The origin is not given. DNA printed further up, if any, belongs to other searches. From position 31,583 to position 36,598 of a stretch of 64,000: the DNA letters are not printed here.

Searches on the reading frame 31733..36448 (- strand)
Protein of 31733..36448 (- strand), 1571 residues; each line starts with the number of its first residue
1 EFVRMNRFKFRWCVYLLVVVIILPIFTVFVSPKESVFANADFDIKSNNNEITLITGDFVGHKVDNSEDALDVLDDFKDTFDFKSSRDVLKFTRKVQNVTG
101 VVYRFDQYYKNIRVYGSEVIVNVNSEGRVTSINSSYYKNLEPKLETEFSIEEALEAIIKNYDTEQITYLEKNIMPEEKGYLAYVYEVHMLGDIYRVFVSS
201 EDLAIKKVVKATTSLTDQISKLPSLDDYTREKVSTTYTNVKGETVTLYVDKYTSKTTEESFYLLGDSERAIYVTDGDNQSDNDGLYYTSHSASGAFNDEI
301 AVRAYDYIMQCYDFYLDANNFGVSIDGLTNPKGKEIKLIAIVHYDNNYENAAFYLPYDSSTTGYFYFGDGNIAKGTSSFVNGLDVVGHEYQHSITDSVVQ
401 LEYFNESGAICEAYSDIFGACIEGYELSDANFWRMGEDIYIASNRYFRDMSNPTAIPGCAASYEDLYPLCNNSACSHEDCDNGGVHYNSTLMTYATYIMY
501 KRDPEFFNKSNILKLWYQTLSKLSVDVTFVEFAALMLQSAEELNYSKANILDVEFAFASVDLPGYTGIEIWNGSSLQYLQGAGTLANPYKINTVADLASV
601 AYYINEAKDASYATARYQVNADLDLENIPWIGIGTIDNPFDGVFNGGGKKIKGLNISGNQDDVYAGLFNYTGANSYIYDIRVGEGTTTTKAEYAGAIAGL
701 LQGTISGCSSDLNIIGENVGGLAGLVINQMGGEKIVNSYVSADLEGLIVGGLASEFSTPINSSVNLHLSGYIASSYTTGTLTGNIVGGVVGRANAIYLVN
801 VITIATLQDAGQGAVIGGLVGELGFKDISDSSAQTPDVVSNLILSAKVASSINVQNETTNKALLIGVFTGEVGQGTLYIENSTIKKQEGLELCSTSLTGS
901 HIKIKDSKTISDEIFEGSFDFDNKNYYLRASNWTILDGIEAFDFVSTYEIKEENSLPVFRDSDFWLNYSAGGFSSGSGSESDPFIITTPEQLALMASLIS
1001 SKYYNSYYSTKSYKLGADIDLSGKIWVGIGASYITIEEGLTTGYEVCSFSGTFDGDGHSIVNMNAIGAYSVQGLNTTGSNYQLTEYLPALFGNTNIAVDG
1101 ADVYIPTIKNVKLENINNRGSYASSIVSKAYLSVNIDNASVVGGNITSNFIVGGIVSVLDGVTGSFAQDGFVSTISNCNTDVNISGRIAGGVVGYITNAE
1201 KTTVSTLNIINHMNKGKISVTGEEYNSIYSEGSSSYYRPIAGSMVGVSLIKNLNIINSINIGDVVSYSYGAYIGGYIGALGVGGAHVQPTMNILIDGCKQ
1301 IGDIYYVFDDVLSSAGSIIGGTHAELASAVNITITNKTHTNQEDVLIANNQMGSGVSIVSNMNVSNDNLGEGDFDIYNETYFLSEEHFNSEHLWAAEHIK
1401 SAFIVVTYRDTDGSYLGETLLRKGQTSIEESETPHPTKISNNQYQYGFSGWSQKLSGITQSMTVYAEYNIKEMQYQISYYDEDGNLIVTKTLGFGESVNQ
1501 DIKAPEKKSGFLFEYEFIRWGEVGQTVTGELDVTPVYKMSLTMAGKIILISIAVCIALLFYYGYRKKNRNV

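Call 62: search_protein_families(library=pfam, proteins=[window:31733-36448:-], max_evalue=0.00001)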
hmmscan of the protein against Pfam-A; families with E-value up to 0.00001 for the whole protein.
window:31733-36448:- (1571 aa): 3 families
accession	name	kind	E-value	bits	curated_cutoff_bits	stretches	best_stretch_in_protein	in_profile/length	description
PF02868.21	Peptidase_M4_C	-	1.2e-25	90.7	24.4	1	400-561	2-164/165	Thermolysin metallopeptidase, alpha-helical domain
PF01447.24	Peptidase_M4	-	3e-13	50.9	22.4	1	255-395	16-144/145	Thermolysin metallopeptidase, catalytic domain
PF07504.19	FTP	-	1.2e-09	38.3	21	1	100-136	14-51/51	Fungalysin/Thermolysin Propeptide Motif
